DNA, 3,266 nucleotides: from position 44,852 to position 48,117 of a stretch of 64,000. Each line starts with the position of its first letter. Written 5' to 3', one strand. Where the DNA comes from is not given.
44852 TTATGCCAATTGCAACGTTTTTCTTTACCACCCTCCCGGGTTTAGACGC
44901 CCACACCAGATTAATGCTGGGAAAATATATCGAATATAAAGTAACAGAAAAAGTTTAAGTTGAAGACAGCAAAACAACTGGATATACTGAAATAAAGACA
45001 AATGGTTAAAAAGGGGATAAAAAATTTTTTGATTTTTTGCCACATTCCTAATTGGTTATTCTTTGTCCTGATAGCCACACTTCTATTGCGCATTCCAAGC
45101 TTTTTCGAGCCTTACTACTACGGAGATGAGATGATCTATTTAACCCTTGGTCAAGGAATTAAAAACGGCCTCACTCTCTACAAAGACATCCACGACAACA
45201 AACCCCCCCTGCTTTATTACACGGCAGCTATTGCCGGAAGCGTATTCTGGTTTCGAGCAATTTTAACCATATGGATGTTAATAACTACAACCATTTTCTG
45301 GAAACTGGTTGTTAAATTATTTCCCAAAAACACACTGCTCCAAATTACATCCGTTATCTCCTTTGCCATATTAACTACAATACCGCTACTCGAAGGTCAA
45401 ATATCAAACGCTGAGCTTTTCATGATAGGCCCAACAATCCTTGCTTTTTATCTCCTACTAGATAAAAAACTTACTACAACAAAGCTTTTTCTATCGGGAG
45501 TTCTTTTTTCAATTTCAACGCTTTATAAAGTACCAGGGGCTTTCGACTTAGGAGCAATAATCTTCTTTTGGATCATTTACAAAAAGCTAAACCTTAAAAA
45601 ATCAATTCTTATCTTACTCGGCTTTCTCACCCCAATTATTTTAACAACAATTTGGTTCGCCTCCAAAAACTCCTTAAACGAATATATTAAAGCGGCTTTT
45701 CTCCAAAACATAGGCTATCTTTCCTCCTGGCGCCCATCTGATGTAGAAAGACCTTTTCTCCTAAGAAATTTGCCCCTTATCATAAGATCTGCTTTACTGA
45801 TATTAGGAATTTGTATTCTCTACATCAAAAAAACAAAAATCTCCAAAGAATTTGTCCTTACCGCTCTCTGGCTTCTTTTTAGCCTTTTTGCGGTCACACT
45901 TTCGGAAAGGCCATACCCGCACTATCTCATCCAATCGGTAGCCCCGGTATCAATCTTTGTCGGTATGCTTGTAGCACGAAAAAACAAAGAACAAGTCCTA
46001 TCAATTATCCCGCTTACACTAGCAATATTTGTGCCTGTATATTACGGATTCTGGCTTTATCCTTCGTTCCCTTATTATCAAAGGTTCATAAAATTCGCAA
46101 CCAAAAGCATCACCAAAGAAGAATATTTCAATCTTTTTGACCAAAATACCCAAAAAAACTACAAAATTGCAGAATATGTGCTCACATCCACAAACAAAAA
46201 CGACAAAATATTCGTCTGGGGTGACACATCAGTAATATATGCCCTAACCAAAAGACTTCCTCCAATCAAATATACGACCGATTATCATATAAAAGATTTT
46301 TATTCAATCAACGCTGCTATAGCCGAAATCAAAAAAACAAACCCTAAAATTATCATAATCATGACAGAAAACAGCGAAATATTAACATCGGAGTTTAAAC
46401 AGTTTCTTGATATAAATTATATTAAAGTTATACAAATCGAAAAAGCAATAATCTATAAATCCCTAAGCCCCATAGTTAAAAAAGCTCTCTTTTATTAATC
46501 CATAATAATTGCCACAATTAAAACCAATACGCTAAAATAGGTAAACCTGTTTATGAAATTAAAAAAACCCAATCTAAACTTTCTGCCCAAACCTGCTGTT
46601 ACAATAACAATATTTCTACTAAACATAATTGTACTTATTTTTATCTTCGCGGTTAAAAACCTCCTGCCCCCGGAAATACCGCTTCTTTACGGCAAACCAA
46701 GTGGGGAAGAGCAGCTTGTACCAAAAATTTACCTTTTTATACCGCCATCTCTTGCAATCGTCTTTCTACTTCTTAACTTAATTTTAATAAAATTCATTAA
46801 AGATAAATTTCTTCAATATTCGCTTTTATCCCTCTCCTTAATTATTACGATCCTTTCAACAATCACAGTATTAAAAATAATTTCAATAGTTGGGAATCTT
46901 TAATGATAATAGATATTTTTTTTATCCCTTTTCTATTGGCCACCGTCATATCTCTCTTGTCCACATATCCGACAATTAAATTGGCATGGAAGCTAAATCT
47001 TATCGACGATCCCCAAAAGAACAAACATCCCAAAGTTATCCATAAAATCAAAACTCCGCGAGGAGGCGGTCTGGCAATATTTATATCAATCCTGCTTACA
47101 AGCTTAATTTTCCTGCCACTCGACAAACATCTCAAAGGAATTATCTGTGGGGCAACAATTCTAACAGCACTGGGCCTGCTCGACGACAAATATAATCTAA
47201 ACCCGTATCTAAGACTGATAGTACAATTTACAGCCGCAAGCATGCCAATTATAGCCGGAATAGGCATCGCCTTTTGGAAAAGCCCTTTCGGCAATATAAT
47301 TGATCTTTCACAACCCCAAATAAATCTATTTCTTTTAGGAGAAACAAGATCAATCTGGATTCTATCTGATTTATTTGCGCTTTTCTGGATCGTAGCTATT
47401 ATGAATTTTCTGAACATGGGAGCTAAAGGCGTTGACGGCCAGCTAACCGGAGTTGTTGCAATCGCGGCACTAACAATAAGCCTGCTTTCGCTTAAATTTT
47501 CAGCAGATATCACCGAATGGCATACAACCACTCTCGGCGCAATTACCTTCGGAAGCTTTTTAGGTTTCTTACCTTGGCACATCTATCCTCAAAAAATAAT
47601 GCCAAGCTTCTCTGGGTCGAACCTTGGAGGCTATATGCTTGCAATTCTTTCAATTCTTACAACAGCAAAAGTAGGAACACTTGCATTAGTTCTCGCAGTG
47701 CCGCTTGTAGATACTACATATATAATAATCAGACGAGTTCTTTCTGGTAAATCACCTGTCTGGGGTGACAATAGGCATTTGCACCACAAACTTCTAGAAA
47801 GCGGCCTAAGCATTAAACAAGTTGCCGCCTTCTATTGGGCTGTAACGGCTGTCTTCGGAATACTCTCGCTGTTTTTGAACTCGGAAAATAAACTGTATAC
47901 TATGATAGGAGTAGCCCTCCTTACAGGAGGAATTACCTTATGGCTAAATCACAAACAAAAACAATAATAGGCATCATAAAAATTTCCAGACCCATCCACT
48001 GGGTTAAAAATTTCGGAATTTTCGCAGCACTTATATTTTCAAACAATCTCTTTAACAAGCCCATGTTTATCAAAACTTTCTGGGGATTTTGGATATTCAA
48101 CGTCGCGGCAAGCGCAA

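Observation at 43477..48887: Processive GT2 - GT-C - WecA-like - UbiA (DPPR-synthase-like) operon: a possible lipid-linked pentose/glycopolymer pathway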

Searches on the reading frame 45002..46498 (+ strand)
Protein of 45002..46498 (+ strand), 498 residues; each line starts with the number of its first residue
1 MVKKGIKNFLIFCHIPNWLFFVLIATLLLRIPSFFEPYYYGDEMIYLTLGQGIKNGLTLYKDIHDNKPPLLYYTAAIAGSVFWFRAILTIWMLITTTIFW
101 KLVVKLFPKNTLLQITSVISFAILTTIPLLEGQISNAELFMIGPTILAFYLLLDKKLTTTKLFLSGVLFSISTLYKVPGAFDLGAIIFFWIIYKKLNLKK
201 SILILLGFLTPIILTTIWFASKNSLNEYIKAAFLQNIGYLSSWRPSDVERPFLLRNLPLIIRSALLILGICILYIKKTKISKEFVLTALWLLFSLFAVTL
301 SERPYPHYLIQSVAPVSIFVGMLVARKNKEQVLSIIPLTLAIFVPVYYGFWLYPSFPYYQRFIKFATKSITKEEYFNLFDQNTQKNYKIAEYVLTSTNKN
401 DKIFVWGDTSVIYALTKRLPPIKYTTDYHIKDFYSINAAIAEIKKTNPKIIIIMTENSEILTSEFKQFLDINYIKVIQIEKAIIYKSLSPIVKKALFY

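Call 4: search_protein_families(library=pfam, proteins=[window:45002-46498:+], max_evalue=0.01)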
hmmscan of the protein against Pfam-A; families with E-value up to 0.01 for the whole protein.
window:45002-46498:+ (498 aa): 0 families

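Call 5: search_protein_families(library=ncbifam, proteins=[window:45002-46498:+], max_evalue=0.01)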
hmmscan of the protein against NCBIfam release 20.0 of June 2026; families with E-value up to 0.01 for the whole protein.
window:45002-46498:+ (498 aa): 0 families

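Call 10: search_solved_structures(query=window:45002-46498:+, max_evalue=1)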
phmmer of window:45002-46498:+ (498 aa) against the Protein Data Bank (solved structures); distinct sequences matched with E-value up to 1: 0.

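Call 24: find_homologous_proteins(query=window:45002-46498:+, max_evalue=0.00001)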
Query window:45002-46498:+ (498 aa): 1640 proteins with E <= 0.00001 among 8000 candidates; the best 120 are listed.
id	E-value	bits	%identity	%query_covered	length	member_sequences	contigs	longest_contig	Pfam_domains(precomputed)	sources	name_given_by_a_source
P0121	0.0e+0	1044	96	100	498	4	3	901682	PF27757.1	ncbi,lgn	-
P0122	1.8e-181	623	58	97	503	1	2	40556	PF27757.1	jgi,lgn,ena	-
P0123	9.1e-179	614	57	98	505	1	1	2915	-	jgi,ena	-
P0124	6.3e-175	601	57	100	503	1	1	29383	PF27757.1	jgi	jgi:4-amino-4-deoxy-L-arabinose transferase-like glycosyltransferase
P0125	1.3e-174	600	57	97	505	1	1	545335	PF27757.1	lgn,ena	-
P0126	5.0e-174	598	57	93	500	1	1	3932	-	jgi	jgi:hypothetical protein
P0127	1.3e-173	597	56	96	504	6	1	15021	PF27757.1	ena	-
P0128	1.5e-173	596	57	96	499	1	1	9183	-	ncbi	-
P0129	1.8e-173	596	56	100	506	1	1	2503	-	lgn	-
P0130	2.7e-173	596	56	99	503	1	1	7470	-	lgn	-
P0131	3.9e-173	595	57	99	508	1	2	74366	-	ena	-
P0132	6.5e-173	594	55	99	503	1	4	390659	-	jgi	-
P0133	6.5e-173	594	56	97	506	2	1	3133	PF27757.1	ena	-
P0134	2.3e-172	593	55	100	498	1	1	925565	PF27757.1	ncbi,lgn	-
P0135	4.7e-172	591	56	99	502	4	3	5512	PF27757.1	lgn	-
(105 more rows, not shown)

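Call 35: predict_structure(alignment_id=A1)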
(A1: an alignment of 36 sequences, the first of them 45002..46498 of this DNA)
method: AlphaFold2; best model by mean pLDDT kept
length: 498 residues; sequences in the alignment: 36
mean_pLDDT: 86.2   pTM: 0.85
mean pLDDT of the five models: 86.2, 85.8, 85.5, 85.1, 81.9
residues with pLDDT >= 90: 230; 70-90: 223; 50-70: 44; < 50: 1
segments of 3 or more residues with pLDDT < 50: none
pLDDT, mean of each block of 10 residues (from residue 1): 80 87 92 73 79 85 77 87 88 95 97 98 83 68 95 93 97 88 94 89 96 93 89 67 57 84 95 96 97 92 79 97 97 97 89 71 88 83 86 92 83 85 74 79 91 69 84 89 87 75
secondary structure, 60 per line:
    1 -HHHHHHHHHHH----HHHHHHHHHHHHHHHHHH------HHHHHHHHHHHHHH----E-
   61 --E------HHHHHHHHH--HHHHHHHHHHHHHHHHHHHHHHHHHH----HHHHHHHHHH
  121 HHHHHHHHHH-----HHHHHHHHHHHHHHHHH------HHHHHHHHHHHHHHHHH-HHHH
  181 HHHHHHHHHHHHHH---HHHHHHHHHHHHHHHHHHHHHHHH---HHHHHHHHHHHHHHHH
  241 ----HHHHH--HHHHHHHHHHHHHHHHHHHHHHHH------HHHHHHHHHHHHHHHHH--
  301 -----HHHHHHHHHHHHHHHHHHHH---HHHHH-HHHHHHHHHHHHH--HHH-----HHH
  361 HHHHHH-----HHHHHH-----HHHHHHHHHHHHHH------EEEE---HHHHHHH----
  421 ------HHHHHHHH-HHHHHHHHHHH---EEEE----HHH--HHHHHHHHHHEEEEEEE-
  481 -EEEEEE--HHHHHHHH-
elements in order: H2-12 H17-34 H41-54 H70-78 H81-106 H111-130 H136-152 H159-175 H177-194 H198-221 H225-240 H245-249 H252-275 H282-298 H306-325 H329-333 H335-347 H358-366 H372-377 H383-396 E403-406 H410-416 H427-434 H436-446 E450-453 H463-472 E473-479 E482-487 H490-497

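Call 42: search_solved_structures(query=A1, max_evalue=1, show_alignments=1)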
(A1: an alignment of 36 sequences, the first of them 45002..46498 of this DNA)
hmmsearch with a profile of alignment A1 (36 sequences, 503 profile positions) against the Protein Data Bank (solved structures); distinct sequences matched with E-value up to 1: 0.

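Call 76: search_protein_families(library=pfam, alignment_id=A1, max_evalue=0.1)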
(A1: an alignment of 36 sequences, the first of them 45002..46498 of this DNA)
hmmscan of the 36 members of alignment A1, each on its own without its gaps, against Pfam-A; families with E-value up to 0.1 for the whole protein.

A. member 1, window:45002-46498:+ (498 aa): 0 families

B. families by the number of members that match (of 36 scanned): 4 families
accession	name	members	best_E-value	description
PF13231.12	PMT_2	6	1.9e-07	Dolichyl-phosphate-mannose-protein mannosyltransferase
PF06127.16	Mpo1-like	1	0.005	2-hydroxy-palmitic acid dioxygenase Mpo1-like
PF11833.13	CPP1-like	1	0.037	Protein CHAPERONE-LIKE PROTEIN OF POR1-like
PF11044.13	TMEMspv1-c74-12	1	0.09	Plectrovirus spv1-c74 ORF 12 transmembrane protein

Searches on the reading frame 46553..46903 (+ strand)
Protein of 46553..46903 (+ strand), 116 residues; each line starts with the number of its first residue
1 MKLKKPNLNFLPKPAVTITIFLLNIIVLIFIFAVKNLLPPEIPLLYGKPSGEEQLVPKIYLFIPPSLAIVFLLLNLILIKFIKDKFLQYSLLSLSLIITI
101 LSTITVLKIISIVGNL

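Call 4: search_protein_families(library=pfam, proteins=[window:46553-46903:+], max_evalue=0.01)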
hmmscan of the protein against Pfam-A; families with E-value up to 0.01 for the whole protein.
window:46553-46903:+ (116 aa): 0 families

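Call 5: search_protein_families(library=ncbifam, proteins=[window:46553-46903:+], max_evalue=0.01)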
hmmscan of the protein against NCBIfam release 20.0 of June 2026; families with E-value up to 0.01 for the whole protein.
window:46553-46903:+ (116 aa): 0 families

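Call 62: search_protein_families(library=pfam, alignment_id=A7, max_evalue=1)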
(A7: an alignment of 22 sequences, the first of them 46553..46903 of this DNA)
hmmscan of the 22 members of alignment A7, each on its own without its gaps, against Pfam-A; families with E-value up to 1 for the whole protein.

A. member 1, window:46553-46903:+ (116 aa): 0 families

B. families by the number of members that match (of 22 scanned): 8 families
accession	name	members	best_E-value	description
PF11361.13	DUF3159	1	0.003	Protein of unknown function (DUF3159)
PF02417.20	Chromate_transp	1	0.0075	Chromate transporter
PF13273.12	DUF4064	1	0.0089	Protein of unknown function (DUF4064)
PF04341.17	DUF485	1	0.011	Protein of unknown function, DUF485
PF20971.2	MASE12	1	0.036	MASE12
PF08510.17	PIG-P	1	0.13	PIG-P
PF14150.11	YesK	1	0.25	YesK-like protein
PF08690.15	GET2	1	0.43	GET complex subunit GET2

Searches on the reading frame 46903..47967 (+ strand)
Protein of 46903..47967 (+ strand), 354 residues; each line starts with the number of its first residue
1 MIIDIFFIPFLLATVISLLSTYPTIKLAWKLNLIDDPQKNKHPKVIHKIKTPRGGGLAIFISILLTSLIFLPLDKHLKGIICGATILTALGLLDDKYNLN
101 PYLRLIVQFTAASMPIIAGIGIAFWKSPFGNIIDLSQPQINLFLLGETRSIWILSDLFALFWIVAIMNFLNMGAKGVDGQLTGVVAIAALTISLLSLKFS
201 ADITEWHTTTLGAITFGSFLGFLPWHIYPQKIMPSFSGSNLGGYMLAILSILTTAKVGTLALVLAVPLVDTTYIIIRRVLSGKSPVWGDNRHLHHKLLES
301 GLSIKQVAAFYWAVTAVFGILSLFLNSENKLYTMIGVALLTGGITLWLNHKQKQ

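Call 4: search_protein_families(library=pfam, proteins=[window:46903-47967:+], max_evalue=0.01)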
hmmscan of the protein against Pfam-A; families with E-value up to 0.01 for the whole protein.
window:46903-47967:+ (354 aa): 1 family
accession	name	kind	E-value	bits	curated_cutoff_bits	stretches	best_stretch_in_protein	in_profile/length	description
PF00953.26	Glycos_transf_4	-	7.2e-20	72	27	1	79-253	3-159/160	Glycosyl transferase family 4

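Call 5: search_protein_families(library=ncbifam, proteins=[window:46903-47967:+], max_evalue=0.01)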
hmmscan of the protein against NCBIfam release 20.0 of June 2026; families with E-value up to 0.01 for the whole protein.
window:46903-47967:+ (354 aa): 3 families
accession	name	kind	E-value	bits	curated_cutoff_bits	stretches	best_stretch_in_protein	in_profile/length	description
TIGR02380.1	ECA_wecA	exception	1.3e-25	90.3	326.05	1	15-324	9-310/346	UDP-N-acetylglucosamine--undecaprenyl-phosphate N-acetylglucosaminephosphotransferase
NF053644.1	MraY_archaea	equivalog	7.4e-17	61.7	450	2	158-323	185-340/340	pseudomurein biosynthesis MraY family phospho-N-acetylmuramoyl-pentapeptide-transferase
TIGR00445.1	mraY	equivalog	2.7e-11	43.5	192.05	1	36-323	19-315/321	phospho-N-acetylmuramoyl-pentapeptide-transferase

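Call 60: search_solved_structures(query=window:46903-47967:+, max_evalue=0.01, show_alignments=1)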
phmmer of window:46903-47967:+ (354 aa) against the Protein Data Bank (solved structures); distinct sequences matched with E-value up to 0.01: 2.
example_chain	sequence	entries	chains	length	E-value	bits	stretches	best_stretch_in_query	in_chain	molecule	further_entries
5jnq_A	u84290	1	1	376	7.5e-08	35.2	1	12-322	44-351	Phospho-N-acetylmuramoyl-pentapeptide-transferase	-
9zno_A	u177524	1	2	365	6.9e-06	28.8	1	7-324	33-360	Phospho-N-acetylmuramoyl-pentapeptide-transferase (MraY)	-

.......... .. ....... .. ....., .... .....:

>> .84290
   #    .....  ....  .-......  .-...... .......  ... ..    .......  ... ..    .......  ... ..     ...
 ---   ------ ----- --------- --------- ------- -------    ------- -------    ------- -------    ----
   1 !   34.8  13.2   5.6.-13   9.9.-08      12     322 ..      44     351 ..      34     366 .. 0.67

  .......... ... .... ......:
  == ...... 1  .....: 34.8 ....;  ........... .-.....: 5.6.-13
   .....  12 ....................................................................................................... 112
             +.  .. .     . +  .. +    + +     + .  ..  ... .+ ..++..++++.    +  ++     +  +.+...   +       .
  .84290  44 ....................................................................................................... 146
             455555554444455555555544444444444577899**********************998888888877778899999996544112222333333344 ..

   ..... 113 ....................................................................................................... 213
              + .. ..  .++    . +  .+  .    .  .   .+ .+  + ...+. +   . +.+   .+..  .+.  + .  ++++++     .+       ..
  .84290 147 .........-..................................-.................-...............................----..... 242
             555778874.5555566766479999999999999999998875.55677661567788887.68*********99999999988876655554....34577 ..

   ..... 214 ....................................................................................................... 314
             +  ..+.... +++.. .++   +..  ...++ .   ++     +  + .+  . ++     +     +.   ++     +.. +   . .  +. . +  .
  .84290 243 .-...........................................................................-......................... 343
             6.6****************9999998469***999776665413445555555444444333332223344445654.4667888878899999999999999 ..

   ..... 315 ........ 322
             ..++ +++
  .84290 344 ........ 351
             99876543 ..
